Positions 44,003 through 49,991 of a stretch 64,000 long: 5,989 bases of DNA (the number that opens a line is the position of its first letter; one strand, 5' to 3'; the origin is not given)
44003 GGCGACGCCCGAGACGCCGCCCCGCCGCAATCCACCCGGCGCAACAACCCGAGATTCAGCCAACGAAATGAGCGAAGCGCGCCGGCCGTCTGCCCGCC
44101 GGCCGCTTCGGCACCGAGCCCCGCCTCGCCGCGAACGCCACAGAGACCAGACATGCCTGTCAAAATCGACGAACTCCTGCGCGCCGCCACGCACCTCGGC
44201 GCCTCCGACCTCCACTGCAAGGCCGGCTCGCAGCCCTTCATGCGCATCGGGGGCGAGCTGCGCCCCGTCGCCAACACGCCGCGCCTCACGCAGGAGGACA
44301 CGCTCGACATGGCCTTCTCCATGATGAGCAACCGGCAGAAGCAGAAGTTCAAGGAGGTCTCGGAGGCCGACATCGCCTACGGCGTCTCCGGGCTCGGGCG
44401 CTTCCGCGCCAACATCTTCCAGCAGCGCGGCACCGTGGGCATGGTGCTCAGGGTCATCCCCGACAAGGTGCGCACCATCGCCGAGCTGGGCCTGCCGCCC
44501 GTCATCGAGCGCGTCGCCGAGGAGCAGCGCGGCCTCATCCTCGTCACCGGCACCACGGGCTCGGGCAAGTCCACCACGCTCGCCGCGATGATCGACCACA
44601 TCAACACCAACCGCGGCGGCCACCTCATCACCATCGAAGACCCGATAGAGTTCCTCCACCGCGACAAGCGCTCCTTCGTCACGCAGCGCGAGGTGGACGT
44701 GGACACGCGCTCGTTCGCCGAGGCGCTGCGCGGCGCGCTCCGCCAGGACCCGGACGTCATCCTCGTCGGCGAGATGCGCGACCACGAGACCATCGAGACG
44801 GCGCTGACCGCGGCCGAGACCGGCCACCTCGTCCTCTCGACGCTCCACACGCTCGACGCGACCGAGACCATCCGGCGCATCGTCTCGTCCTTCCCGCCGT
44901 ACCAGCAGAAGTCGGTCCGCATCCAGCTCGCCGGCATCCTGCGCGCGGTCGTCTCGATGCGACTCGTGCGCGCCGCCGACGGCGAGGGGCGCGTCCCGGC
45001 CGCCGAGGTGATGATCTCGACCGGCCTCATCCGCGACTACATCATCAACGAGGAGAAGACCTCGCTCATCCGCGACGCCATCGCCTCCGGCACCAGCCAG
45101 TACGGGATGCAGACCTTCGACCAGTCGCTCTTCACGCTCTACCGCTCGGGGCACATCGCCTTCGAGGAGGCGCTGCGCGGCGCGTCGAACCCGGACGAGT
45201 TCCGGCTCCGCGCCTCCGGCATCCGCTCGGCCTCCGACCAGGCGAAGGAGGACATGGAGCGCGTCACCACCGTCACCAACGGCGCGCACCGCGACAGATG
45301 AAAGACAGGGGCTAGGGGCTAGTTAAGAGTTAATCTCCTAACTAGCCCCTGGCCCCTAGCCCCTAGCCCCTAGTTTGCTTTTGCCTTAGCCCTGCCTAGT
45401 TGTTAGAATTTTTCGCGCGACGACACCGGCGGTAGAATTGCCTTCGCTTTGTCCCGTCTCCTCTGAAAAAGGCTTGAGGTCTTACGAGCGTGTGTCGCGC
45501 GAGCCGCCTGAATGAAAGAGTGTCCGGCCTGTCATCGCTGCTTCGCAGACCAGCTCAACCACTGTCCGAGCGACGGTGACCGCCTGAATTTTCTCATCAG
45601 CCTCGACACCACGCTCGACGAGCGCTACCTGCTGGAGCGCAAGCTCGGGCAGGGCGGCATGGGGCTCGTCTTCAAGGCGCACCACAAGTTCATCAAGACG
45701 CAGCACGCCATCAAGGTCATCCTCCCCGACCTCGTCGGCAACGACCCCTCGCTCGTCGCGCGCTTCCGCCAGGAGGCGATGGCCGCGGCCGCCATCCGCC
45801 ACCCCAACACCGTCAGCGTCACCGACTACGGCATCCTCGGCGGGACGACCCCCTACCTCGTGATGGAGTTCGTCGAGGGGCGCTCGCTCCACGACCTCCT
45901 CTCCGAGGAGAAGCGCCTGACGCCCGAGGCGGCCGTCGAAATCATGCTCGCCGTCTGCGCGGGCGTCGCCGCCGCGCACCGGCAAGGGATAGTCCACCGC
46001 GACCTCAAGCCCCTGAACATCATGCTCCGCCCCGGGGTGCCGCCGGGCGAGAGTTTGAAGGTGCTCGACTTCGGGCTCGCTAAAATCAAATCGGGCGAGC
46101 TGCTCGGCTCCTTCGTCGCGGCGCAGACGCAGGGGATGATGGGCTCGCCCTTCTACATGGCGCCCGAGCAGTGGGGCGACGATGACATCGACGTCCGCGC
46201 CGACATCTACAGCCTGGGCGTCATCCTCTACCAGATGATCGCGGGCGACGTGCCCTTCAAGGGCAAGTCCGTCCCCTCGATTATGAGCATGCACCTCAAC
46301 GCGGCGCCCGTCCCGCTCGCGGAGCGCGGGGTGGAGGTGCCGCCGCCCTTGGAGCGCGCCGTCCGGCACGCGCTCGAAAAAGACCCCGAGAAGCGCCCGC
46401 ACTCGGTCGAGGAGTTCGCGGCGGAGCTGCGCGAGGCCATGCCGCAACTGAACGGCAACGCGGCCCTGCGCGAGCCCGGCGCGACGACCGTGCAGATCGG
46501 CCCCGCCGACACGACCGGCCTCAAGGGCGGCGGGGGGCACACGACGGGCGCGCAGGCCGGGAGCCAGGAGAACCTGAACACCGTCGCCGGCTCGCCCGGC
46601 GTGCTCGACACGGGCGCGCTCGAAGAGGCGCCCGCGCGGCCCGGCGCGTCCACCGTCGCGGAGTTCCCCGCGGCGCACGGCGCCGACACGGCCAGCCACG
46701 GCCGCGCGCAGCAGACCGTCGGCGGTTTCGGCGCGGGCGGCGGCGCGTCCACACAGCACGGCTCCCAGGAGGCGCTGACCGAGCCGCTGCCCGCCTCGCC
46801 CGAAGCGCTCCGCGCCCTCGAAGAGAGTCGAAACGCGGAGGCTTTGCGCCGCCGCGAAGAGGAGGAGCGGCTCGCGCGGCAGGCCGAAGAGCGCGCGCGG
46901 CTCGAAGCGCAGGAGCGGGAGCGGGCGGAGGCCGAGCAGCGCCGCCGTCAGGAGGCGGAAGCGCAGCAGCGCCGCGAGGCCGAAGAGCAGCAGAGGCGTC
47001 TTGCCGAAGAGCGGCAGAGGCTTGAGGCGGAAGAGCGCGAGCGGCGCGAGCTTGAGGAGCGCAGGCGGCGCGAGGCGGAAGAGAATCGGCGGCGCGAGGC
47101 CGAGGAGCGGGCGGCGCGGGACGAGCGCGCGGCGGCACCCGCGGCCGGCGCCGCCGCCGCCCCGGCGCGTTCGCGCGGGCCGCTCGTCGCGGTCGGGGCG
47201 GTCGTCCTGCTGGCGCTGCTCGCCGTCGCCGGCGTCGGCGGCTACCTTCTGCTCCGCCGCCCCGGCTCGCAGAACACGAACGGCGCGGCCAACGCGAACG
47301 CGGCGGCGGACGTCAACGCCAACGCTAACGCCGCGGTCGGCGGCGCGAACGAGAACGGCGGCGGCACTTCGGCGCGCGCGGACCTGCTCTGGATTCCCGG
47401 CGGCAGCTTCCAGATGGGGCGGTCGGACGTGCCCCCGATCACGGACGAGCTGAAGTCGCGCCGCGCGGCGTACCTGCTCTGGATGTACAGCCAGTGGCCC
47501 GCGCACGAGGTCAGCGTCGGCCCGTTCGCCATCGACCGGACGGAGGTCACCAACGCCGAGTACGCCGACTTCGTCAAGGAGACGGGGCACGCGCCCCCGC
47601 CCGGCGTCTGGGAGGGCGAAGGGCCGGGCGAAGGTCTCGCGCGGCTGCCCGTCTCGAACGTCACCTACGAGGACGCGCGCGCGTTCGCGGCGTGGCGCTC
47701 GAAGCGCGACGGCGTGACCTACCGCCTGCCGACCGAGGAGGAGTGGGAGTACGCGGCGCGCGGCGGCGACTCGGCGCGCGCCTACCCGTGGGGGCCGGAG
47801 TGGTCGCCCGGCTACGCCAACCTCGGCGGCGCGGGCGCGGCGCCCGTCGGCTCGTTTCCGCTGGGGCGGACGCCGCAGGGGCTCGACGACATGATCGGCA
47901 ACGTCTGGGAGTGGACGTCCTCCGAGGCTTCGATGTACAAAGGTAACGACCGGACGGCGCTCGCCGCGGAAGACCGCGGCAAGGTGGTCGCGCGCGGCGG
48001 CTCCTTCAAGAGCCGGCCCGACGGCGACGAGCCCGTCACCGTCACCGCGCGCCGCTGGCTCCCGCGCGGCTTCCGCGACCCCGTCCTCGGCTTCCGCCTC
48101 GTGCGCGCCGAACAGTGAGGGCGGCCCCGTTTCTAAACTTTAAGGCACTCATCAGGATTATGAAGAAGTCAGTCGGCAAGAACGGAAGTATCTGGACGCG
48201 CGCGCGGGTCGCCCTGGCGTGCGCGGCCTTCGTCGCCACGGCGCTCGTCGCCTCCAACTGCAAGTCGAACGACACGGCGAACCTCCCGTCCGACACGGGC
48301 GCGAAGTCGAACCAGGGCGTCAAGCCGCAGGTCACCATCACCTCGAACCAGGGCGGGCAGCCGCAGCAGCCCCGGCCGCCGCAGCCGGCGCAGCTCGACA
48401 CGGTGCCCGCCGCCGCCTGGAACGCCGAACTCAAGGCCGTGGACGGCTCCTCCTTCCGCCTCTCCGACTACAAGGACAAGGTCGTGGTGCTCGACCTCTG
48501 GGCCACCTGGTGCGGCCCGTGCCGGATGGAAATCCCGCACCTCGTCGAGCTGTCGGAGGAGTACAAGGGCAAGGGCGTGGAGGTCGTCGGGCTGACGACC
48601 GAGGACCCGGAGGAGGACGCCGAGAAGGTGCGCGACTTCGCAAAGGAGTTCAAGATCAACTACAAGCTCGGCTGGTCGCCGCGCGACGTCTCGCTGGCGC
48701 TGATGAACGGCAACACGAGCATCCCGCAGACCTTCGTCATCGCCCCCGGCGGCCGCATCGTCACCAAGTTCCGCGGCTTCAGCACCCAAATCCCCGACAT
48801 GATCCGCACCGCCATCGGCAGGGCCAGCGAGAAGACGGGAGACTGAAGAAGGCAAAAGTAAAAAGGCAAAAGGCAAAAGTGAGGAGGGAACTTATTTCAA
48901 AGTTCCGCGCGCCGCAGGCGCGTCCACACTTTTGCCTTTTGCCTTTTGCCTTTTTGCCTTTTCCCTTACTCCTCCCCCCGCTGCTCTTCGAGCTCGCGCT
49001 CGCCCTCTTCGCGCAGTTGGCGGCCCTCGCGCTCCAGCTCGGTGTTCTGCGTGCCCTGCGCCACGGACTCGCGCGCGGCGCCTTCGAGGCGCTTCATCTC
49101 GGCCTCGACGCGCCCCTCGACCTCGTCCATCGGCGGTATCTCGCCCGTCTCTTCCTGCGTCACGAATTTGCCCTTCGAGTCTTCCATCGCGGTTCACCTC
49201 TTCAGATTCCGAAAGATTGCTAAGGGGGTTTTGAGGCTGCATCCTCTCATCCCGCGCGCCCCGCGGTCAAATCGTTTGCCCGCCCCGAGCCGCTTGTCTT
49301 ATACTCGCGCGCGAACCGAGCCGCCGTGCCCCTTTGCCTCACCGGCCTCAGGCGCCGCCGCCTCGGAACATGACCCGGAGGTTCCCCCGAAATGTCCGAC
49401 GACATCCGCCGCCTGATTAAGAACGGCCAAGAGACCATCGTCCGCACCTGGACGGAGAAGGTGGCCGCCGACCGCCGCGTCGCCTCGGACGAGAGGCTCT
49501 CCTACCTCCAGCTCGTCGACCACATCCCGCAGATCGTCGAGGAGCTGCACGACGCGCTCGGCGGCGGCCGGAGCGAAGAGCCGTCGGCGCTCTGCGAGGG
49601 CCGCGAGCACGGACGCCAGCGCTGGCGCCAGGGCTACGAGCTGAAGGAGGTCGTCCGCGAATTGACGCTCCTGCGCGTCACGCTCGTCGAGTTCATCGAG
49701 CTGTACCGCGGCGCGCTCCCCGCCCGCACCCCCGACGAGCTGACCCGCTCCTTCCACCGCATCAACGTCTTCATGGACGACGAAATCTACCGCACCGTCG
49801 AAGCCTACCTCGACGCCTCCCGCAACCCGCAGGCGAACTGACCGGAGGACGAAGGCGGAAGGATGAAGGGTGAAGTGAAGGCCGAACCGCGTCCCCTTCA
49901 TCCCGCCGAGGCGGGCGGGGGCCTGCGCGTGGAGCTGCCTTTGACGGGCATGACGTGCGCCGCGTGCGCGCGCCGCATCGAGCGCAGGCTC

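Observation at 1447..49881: Synthesis: a recurring architecture of stop-codon-proximal long hairpins whose arms are tandem 7-nt repeats, realised in at least five unrelated sequence classes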

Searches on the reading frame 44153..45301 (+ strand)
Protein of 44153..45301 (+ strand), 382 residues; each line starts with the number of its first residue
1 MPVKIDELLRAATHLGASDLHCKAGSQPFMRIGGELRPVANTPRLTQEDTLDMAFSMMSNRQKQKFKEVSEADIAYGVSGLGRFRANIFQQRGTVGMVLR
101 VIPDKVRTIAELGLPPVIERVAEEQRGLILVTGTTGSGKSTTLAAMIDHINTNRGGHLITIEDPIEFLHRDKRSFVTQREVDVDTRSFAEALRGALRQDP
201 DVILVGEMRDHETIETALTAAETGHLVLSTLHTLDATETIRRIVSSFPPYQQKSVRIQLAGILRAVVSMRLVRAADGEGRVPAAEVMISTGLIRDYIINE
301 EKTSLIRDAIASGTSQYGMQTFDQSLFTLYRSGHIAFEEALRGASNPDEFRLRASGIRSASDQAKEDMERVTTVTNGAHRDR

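Call 52: find_encoding_contigs(protein=window:44153-45301:+, flank=3000, max_places=10)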
Protein window:44153-45301:+ (382 aa): 3 contigs read that carry it; 2 places shown.
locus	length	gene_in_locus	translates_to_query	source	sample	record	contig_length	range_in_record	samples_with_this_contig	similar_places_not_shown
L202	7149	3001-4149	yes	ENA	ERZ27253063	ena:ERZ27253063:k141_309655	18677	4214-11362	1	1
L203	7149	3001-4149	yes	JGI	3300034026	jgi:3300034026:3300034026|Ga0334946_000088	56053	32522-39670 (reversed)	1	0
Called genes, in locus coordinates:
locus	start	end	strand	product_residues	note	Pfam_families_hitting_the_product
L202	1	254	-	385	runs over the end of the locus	PF01244:Peptidase_M19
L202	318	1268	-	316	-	PF14247:DUF4344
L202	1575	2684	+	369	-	PF01063:Aminotran_4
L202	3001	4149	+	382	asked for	PF00437:T2SSE, PF13191:AAA_16 (faint), PF13401:AAA_22 (weak)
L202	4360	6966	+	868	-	PF00069:Pkinase, PF03109:ABC1 (faint), PF07714:PK_Tyr_Ser-Thr, PF03781:FGE-sulfatase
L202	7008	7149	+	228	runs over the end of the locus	PF08534:Redoxin, PF00255:GSHPx (faint), PF00578:AhpC-TSA, PF00085:Thioredoxin, PF13905:Thioredoxin_8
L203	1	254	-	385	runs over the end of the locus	PF01244:Peptidase_M19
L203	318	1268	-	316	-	PF14247:DUF4344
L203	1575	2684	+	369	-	PF01063:Aminotran_4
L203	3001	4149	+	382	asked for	PF00437:T2SSE, PF13191:AAA_16 (faint), PF13401:AAA_22 (weak)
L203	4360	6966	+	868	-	PF00069:Pkinase, PF03109:ABC1 (faint), PF07714:PK_Tyr_Ser-Thr, PF03781:FGE-sulfatase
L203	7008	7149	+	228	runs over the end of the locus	PF08534:Redoxin, PF00255:GSHPx (faint), PF00578:AhpC-TSA, PF00085:Thioredoxin, PF13905:Thioredoxin_8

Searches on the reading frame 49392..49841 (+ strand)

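Call 66: search_protein_families(library=pfam, proteins=[window:49392-49841:+], max_evalue=0.00001)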
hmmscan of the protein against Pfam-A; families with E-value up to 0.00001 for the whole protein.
window:49392-49841:+ (149 aa): 1 family
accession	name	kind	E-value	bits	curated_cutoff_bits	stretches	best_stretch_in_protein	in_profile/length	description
PF14361.12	RsbRD_N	-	2.3e-12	48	24.3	1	6-102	2-103/104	RsbT co-antagonist protein rsbRD N-terminal domain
